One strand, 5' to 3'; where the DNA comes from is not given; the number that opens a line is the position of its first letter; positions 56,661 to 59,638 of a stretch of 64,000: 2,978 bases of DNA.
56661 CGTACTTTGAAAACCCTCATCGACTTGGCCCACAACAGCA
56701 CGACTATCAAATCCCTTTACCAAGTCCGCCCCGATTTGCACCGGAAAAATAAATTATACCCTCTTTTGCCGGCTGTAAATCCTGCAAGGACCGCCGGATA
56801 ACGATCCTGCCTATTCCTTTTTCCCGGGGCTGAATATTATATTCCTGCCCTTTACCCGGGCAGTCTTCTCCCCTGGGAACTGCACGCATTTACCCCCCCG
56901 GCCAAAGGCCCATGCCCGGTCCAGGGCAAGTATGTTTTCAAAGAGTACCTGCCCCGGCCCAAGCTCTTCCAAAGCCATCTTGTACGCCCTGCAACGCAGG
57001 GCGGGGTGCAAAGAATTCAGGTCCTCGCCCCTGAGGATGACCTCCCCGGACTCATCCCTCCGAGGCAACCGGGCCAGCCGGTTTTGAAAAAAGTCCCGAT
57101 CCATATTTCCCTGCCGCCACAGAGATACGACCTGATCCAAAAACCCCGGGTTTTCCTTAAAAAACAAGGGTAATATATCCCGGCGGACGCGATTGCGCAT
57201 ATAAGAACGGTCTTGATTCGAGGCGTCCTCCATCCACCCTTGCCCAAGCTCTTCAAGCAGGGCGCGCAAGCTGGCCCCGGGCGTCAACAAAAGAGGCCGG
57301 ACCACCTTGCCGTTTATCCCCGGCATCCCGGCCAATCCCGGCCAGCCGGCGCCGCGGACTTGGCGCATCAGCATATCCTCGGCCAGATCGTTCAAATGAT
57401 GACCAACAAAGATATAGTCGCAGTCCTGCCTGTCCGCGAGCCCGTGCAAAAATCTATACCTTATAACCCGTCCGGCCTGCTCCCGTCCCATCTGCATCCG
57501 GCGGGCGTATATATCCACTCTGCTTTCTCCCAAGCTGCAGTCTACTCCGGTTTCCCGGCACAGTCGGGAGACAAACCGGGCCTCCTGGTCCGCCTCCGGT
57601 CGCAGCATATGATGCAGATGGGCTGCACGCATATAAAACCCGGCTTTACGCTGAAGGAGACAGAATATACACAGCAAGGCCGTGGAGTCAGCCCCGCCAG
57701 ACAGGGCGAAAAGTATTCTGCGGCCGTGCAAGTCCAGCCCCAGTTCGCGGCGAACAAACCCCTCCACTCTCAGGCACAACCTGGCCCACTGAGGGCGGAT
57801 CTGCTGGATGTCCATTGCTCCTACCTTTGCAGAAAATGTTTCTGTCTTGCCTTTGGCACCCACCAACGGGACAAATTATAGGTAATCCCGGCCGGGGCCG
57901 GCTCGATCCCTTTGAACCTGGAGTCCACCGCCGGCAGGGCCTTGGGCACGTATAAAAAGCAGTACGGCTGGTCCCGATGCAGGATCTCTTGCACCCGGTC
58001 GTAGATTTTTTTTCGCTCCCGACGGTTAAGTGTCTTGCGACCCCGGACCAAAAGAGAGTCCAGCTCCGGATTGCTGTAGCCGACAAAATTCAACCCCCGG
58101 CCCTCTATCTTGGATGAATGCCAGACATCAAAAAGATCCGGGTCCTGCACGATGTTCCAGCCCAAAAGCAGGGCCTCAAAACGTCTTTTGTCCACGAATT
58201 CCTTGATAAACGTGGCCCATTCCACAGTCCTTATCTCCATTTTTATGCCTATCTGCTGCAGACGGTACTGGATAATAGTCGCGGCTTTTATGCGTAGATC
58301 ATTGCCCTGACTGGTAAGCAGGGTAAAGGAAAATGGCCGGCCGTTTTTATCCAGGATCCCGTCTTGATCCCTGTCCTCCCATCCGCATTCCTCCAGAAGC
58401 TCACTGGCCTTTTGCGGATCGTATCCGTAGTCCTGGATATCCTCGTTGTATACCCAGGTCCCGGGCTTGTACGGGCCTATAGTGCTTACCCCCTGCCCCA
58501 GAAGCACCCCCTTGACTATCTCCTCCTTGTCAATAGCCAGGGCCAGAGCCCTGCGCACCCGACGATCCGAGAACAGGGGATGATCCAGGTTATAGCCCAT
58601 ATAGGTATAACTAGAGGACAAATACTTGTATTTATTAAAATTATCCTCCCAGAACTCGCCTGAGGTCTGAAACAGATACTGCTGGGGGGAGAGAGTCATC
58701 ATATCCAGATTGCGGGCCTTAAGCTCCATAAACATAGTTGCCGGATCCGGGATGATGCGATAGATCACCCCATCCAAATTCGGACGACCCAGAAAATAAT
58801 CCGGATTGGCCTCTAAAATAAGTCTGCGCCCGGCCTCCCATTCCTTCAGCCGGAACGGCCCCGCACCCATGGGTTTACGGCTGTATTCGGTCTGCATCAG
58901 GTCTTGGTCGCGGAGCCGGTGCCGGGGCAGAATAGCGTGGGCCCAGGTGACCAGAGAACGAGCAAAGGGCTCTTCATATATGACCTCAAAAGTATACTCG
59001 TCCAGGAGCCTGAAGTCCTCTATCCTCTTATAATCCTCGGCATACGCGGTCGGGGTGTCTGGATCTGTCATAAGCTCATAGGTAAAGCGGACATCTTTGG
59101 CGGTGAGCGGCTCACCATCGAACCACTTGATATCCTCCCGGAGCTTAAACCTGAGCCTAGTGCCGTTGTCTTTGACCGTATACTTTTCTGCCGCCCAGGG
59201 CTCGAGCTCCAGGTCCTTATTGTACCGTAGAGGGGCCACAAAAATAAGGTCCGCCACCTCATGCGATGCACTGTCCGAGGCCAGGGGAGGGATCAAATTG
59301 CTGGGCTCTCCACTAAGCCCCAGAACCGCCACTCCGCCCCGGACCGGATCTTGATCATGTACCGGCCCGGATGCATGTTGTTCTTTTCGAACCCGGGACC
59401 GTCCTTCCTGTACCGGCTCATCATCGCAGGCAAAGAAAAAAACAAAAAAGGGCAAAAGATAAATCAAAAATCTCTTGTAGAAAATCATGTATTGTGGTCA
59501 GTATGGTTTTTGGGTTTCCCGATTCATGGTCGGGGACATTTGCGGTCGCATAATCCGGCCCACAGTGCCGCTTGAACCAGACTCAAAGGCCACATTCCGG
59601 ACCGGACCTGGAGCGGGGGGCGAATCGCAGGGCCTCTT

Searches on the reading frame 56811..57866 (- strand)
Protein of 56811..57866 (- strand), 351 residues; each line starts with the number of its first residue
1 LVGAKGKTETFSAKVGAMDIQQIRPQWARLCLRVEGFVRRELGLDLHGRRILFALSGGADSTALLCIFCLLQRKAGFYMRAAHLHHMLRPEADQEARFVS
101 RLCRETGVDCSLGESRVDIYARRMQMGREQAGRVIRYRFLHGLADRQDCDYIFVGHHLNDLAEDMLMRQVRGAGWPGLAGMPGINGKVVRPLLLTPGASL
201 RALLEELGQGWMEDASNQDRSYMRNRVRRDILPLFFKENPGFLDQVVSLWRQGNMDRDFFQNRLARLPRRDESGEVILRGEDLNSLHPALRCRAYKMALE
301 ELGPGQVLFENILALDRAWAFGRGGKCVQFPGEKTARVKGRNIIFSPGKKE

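Call 45: search_protein_families(library=pfam, proteins=[window:56811-57866:-], max_evalue=0.00001)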
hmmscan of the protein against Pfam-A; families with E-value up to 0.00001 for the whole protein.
window:56811-57866:- (351 aa): 1 family
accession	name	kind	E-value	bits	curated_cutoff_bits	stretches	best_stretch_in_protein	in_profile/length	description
PF01171.26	ATP_bind_3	-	4e-45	154.2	27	1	51-229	2-181/182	PP-loop family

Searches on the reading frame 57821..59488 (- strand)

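Call 45: search_protein_families(library=pfam, proteins=[window:57821-59488:-], max_evalue=0.00001)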
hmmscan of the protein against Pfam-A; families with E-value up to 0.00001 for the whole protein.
window:57821-59488:- (555 aa): 1 family
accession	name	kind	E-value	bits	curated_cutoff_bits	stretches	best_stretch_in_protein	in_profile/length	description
PF00496.27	SBP_bac_5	-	8.5e-89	298.7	32.4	1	94-451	1-353/368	Bacterial extracellular solute-binding proteins, family 5 Middle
